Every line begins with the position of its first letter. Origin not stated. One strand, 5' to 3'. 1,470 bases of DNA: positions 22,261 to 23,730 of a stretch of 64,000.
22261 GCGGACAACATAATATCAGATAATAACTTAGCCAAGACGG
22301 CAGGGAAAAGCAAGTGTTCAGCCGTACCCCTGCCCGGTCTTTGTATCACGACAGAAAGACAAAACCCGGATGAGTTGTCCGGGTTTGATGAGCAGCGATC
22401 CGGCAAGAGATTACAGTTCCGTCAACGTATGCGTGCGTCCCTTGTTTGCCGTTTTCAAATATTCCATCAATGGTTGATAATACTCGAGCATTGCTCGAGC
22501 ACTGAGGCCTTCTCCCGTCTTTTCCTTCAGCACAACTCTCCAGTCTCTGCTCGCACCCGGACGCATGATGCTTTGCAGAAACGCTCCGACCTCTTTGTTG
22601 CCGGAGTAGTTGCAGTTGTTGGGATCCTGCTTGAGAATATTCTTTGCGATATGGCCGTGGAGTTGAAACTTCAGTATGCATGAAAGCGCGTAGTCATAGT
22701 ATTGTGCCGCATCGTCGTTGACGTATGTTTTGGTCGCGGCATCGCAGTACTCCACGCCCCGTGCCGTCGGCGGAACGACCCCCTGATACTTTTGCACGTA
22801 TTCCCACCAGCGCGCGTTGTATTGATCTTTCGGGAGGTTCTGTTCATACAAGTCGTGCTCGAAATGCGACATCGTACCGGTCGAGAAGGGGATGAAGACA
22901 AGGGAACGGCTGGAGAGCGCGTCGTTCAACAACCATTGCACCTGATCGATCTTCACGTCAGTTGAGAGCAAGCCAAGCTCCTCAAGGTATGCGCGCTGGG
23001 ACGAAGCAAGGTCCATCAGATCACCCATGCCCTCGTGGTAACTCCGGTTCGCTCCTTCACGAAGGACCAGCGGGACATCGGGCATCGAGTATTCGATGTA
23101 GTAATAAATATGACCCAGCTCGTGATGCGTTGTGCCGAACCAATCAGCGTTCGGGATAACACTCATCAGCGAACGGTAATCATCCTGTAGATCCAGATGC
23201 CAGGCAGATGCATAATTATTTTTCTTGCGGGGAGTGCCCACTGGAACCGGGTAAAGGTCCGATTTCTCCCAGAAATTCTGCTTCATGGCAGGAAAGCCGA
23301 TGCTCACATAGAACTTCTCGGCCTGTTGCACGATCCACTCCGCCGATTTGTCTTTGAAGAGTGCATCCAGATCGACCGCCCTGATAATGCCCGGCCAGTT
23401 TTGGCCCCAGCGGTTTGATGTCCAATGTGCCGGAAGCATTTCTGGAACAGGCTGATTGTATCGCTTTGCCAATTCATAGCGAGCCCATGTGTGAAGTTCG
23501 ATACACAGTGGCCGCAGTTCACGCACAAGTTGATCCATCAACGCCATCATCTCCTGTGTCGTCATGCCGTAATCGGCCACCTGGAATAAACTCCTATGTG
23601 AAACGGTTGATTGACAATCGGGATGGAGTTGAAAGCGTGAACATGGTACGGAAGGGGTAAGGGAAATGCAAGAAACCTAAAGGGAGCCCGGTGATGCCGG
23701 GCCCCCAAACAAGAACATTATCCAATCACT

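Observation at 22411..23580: ACE-like M2 peptidase gene encoding only the C-terminal ~390 residues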

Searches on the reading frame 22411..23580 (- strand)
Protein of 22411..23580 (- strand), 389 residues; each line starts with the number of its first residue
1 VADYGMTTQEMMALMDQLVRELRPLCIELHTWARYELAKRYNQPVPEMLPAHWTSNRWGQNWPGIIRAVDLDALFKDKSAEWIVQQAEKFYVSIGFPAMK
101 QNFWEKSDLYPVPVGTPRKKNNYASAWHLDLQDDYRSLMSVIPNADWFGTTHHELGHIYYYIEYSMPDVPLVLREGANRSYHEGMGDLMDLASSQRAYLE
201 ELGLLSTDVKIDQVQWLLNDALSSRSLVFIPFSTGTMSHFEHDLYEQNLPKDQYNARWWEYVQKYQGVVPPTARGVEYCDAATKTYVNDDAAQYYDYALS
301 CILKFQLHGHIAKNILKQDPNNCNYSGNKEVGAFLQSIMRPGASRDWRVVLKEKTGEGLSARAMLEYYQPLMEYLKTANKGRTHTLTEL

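Call 3: search_protein_families(library=pfam, proteins=[window:22411-23580:-], max_evalue=0.01)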
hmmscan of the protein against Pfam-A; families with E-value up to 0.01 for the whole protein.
window:22411-23580:- (389 aa): 1 family
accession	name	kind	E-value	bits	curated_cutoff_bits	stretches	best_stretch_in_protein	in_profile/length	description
PF01401.24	Peptidase_M2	-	2e-79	268.2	23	1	8-384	191-577/581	Angiotensin-converting enzyme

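Call 4: search_protein_families(library=ncbifam, proteins=[window:22411-23580:-], max_evalue=1)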
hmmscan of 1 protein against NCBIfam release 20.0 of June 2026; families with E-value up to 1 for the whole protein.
window:22411-23580:- (389 aa): 0 families

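Call 6: find_homologous_proteins(query=window:22411-23580:-, max_evalue=0.00001)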
Query window:22411-23580:- (389 aa): 7123 proteins with E <= 0.00001 among 8000 candidates; the best 120 are listed.
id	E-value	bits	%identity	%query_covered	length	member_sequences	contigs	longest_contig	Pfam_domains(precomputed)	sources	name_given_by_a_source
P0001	1.5e-271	918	100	100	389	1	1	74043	PF01401.25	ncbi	ncbi:MAG: M2 family metallopeptidase [Bacteroidota bacterium]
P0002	2.8e-236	802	87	100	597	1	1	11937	PF01432.27,PF01401.25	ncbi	-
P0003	4.3e-223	759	82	99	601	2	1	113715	PF01432.27,PF01401.25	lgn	-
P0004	1.4e-222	757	82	99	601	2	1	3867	PF01432.27,PF01401.25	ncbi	-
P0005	1.0e-221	754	81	100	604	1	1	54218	PF01432.27,PF01401.25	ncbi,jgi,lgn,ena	-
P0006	2.6e-221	753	80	100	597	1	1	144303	PF01401.25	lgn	-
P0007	3.0e-221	753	80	100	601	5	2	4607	PF01432.27,PF01401.25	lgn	-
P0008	6.2e-220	748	79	100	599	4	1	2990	PF01432.27,PF01401.25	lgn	-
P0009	7.5e-220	748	80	100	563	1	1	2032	PF01432.27,PF01401.25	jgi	jgi:peptidyl-dipeptidase A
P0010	4.5e-218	742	79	100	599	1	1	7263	PF01432.27,PF01401.25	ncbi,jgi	-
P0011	2.2e-217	740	79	100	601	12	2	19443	PF01432.27,PF01401.25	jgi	jgi:peptidyl-dipeptidase A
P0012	4.1e-217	739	78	100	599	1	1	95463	PF01432.27,PF01401.25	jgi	jgi:peptidyl-dipeptidase A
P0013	5.6e-217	739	79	100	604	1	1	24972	PF01401.25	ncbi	-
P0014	1.4e-216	737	78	100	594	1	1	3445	PF01432.27,PF01401.25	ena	-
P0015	3.1e-215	733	78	100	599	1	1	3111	PF01432.27,PF01401.25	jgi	jgi:peptidyl-dipeptidase A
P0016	8.1e-215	731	77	100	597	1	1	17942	PF01432.27,PF01401.25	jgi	-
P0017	1.2e-214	731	78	99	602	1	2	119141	PF01401.25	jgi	jgi:peptidyl-dipeptidase A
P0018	1.6e-214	730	77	100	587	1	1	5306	PF01432.27,PF01401.25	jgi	jgi:peptidyl-dipeptidase A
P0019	4.3e-213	726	79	99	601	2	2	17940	PF01401.25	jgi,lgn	jgi:peptidyl-dipeptidase A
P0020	9.3e-213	725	77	100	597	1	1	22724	PF01432.27,PF01401.25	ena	-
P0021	3.1e-212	723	77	100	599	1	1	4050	PF01432.27,PF01401.25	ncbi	-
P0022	3.3e-212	723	77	100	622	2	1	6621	PF01432.27,PF01401.25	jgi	-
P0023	5.9e-212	722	77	100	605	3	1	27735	PF01432.27,PF01401.25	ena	-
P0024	6.5e-212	722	77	100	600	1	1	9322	PF01432.27,PF01401.25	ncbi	-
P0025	2.0e-211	720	76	100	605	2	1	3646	PF01432.27,PF01401.25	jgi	-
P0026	3.4e-211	719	77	99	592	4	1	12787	PF01432.27,PF01401.25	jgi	jgi:peptidyl-dipeptidase A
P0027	3.5e-211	719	78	97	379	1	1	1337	PF01432.27,PF01401.25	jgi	jgi:peptidyl-dipeptidase A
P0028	5.1e-211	719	76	100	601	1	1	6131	PF01432.27,PF01401.25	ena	-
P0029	7.9e-211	718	77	100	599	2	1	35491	PF01432.27,PF01401.25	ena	-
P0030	6.2e-210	715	76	99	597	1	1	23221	PF01432.27,PF01401.25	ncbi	-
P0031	1.1e-209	715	76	100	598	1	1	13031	PF01432.27,PF01401.25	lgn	-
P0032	2.0e-209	714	76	100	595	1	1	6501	PF01432.27,PF01401.25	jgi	jgi:peptidyl-dipeptidase A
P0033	5.4e-209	712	76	99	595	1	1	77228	PF01432.27,PF01401.25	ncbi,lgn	-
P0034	9.1e-209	711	76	99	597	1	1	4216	PF01432.27,PF01401.25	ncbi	ncbi:MAG: M2 family metallopeptidase [bacterium]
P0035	1.0e-208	711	77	99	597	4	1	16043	PF01432.27,PF01401.25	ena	-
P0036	1.6e-208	711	76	99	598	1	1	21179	PF01432.27,PF01401.25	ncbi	-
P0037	2.9e-208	710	76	99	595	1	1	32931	PF01432.27,PF01401.25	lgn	-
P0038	1.9e-207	707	76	99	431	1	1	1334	PF01432.27,PF01401.25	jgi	jgi:peptidyl-dipeptidase A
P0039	2.7e-207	707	77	99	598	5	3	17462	PF01401.25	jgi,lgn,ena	-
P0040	3.5e-207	706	76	99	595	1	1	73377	PF01432.27,PF01401.25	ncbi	-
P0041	6.4e-207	705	76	99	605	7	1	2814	PF01432.27,PF01401.25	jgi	-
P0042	7.5e-207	705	77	98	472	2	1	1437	PF01401.25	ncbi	ncbi:MAG: M2 family metallopeptidase, partial [Bacteroidota bacterium]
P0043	1.0e-206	705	75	100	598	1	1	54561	PF01432.27,PF01401.25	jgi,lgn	jgi:peptidyl-dipeptidase A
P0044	1.4e-206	704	74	100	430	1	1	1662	PF01432.27,PF01401.25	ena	-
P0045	6.9e-206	702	75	99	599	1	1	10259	PF01432.27,PF01401.25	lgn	-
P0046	8.1e-206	702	74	100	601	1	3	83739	PF01432.27,PF01401.25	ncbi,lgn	-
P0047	3.7e-205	700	75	99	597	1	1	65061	PF01401.25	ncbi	-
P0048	4.5e-205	699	75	100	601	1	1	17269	PF01432.27,PF01401.25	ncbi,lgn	ncbi:MAG: M2 family metallopeptidase [bacterium]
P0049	1.0e-204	698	76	99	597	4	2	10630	PF01432.27,PF01401.25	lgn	-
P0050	1.1e-204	698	75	99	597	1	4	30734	PF01432.27,PF01401.25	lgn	-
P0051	1.2e-204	698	76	99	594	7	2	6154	PF01432.27,PF01401.25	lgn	-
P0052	1.3e-204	698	74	99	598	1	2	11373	PF01432.27,PF01401.25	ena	-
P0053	1.8e-204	697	74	99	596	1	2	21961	PF01432.27,PF01401.25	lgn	-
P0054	3.1e-204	697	74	100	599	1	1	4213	PF01401.25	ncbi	-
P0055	4.1e-204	696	74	100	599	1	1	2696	PF01432.27,PF01401.25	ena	-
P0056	4.2e-204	696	75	99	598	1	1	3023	PF01401.25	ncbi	-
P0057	5.9e-204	696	74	100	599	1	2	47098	PF01432.27,PF01401.25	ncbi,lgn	-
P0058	7.6e-204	695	74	99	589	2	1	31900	PF01432.27,PF01401.25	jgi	jgi:peptidyl-dipeptidase A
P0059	1.2e-203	695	75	99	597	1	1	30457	PF01432.27,PF01401.25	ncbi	-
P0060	1.4e-203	694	75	99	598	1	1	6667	PF01401.25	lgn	-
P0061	1.6e-203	694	74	99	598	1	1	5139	PF01432.27,PF01401.25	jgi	jgi:peptidyl-dipeptidase A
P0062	1.6e-203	694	75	100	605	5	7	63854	PF01432.27,PF01401.25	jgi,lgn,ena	jgi:peptidyl-dipeptidase A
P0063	1.7e-203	694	75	99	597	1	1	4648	PF01432.27,PF01401.25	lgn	-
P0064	2.2e-203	694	75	99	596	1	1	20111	PF01432.27,PF01401.25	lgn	-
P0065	2.4e-203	694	76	99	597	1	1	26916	PF01401.25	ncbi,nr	ncbi:MAG: M2 family metallopeptidase [Ignavibacteriae bacterium]|nr:M2 family metallopeptidase [Igna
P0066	3.1e-203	693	74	99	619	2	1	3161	PF01432.27,PF01401.25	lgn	-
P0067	1.0e-202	692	74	99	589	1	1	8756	PF01401.25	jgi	jgi:peptidyl-dipeptidase A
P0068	1.6e-202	691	73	100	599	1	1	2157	PF01401.25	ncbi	-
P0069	1.6e-202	691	74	100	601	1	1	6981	PF01432.27,PF01401.25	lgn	-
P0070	2.3e-202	690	72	100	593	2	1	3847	PF01432.27,PF01401.25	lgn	-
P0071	2.7e-202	690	73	99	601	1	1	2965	PF01432.27,PF01401.25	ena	-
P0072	3.7e-202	690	73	100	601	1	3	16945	PF01432.27,PF01401.25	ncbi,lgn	ncbi:MAG: M2 family metallopeptidase [bacterium]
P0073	4.5e-202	689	74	100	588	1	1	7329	PF01432.27,PF01401.25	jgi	-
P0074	5.3e-202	689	73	100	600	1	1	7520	PF01432.27,PF01401.25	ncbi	-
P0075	5.3e-202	689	73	100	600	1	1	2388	PF01432.27,PF01401.25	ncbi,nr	ncbi:MAG: peptidase [Calditrichaeota bacterium]|nr:MAG: peptidase [Calditrichota bacterium]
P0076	6.1e-202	689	74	100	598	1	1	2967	PF01432.27,PF01401.25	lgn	-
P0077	6.8e-202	689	74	100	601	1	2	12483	PF01432.27,PF01401.25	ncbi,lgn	ncbi:MAG: M2 family metallopeptidase [bacterium]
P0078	1.2e-201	688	74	99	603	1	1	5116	PF01432.27,PF01401.25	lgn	-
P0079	2.3e-201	687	74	99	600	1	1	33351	PF01432.27,PF01401.25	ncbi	-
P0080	9.9e-201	685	71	100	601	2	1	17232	PF01432.27,PF01401.25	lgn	-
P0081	2.5e-200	684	73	99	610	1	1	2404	PF01432.27,PF01401.25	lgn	-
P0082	2.8e-200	684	73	99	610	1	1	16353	PF01432.27,PF01401.25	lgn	-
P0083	5.6e-200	683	72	99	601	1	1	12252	PF01432.27,PF01401.25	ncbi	-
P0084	6.9e-200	682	74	99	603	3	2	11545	PF01432.27,PF01401.25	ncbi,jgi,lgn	jgi:peptidyl-dipeptidase A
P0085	7.2e-200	682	72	100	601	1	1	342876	PF01432.27,PF01401.25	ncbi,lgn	-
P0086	7.5e-200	682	73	99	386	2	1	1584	PF01432.27,PF01401.25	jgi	jgi:peptidyl-dipeptidase A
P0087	8.6e-200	682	73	99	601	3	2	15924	PF01432.27,PF01401.25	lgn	-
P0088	1.6e-199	681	73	99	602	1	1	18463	PF01432.27,PF01401.25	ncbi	ncbi:MAG: M2 family metallopeptidase [bacterium]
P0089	2.3e-199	681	75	97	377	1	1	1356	PF01432.27,PF01401.25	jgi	jgi:peptidyl-dipeptidase A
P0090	5.9e-199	679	70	100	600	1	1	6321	PF01432.27,PF01401.25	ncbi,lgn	ncbi:MAG: M2 family metallopeptidase [Bacteroidota bacterium]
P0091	2.0e-198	677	72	100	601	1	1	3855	PF01401.25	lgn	-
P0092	2.9e-198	677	71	99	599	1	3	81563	PF01432.27,PF01401.25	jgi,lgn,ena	-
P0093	8.8e-198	675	73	99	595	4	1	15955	PF01432.27,PF01401.25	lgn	-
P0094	9.6e-198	675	72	99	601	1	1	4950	PF01432.27,PF01401.25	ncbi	-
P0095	1.1e-197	675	72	99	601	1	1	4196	PF01432.27,PF01401.25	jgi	jgi:peptidyl-dipeptidase A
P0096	1.1e-197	675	73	99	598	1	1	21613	PF01432.27,PF01401.25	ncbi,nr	ncbi:M2 family metallopeptidase [candidate division KSB1 bacterium]|nr:M2 family metallopeptidase [c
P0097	3.1e-197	674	70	100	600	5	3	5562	PF01432.27,PF01401.25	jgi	jgi:peptidyl-dipeptidase A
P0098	3.2e-197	673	71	100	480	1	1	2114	PF01432.27,PF01401.25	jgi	-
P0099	4.1e-197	673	73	98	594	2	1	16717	PF01432.27,PF01401.25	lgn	-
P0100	7.1e-197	672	73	99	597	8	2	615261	PF01432.27,PF01401.25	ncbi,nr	ncbi:MAG: M2 family metallopeptidase [Bacteroidetes bacterium]|nr:M2 family metallopeptidase [Bacter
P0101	9.0e-197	672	71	99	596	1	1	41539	PF01432.27,PF01401.25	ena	-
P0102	6.0e-196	669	72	99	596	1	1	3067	PF01432.27,PF01401.25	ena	-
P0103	8.3e-196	669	70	99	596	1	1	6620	PF01432.27,PF01401.25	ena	-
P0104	9.8e-196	669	71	100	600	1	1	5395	PF01432.27,PF01401.25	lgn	-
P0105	1.3e-195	668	71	98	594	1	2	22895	PF01432.27,PF01401.25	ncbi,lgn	-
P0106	2.2e-195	667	71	100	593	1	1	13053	PF01432.27,PF01401.25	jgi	jgi:peptidyl-dipeptidase A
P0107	2.4e-195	667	71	99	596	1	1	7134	PF01432.27,PF01401.25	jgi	jgi:peptidyl-dipeptidase A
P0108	5.4e-195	666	72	100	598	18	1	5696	PF01432.27,PF01401.25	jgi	-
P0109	8.4e-195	666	71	100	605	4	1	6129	PF01432.27,PF01401.25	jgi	jgi:peptidyl-dipeptidase A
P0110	3.7e-194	663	72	99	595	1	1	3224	PF01432.27,PF01401.25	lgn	-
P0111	1.8e-193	661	70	100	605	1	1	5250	PF01432.27,PF01401.25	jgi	jgi:peptidyl-dipeptidase A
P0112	2.8e-193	660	69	100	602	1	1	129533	PF01432.27,PF01401.25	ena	-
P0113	2.8e-193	660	69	100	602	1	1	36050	PF01432.27,PF01401.25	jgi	-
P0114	6.2e-193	659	69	100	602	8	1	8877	PF01432.27,PF01401.25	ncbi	ncbi:MAG: M2 family metallopeptidase [Bacteroidota bacterium]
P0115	7.5e-193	659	69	100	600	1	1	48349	PF01401.25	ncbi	-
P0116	8.4e-192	656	71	99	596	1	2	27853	PF01432.27,PF01401.25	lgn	-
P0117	1.6e-191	655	70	99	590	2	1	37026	PF01432.27,PF01401.25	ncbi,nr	ncbi:MAG: M2 family metallopeptidase [Acidobacteria bacterium]|nr:M2 family metallopeptidase [Acidob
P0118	1.8e-190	651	70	99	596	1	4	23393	PF01432.27,PF01401.25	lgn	-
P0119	8.5e-190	649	69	99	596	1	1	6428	PF01401.25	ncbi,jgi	-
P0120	1.2e-189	649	68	99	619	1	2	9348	PF01432.27,PF01401.25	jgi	-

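Call 9: find_encoding_contigs(protein=P0002, flank=6000, max_places=3)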
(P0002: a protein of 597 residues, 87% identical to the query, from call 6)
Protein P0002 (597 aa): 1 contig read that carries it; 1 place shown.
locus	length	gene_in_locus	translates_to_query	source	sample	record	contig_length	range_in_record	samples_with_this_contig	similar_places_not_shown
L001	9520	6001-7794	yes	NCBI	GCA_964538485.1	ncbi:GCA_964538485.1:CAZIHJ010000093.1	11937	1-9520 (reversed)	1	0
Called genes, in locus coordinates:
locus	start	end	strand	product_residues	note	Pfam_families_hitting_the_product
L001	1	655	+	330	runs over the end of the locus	PF00493:MCM (faint), PF20030:bpMoxR, PF00004:AAA (weak), PF07726:AAA_3, PF07728:AAA_5, PF17863:AAA_lid_2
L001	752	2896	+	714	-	-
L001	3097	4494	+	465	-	PF00675:Peptidase_M16, PF05193:Peptidase_M16_C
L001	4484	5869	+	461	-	PF00675:Peptidase_M16, PF05193:Peptidase_M16_C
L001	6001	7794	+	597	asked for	PF01401:Peptidase_M2, PF01432:Peptidase_M3 (weak)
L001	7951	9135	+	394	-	PF09992:NAGPA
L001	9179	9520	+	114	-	?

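Call 10: find_encoding_contigs(protein=P0003, flank=6000, max_places=3)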
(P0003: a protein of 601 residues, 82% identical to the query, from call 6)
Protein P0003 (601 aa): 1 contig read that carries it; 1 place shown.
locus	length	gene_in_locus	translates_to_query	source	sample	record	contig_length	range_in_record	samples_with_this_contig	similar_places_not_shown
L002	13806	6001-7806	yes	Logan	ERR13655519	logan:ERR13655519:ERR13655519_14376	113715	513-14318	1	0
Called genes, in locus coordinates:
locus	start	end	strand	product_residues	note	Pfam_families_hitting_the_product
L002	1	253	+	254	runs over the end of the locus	?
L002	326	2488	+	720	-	-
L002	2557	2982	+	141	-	-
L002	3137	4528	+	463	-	PF00675:Peptidase_M16, PF05193:Peptidase_M16_C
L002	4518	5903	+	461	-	PF00675:Peptidase_M16, PF05193:Peptidase_M16_C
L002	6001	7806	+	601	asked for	PF01401:Peptidase_M2, PF01432:Peptidase_M3 (faint)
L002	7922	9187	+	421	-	PF09992:NAGPA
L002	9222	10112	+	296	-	PF01145:Band_7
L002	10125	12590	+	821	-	PF15902:Sortilin-Vps10 (weak), PF18962:Por_Secre_tail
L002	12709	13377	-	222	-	-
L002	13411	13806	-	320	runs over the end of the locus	PF04480:DUF559, PF01883:FeS_assembly_P, PF23451:Zn_ribbon_PaaD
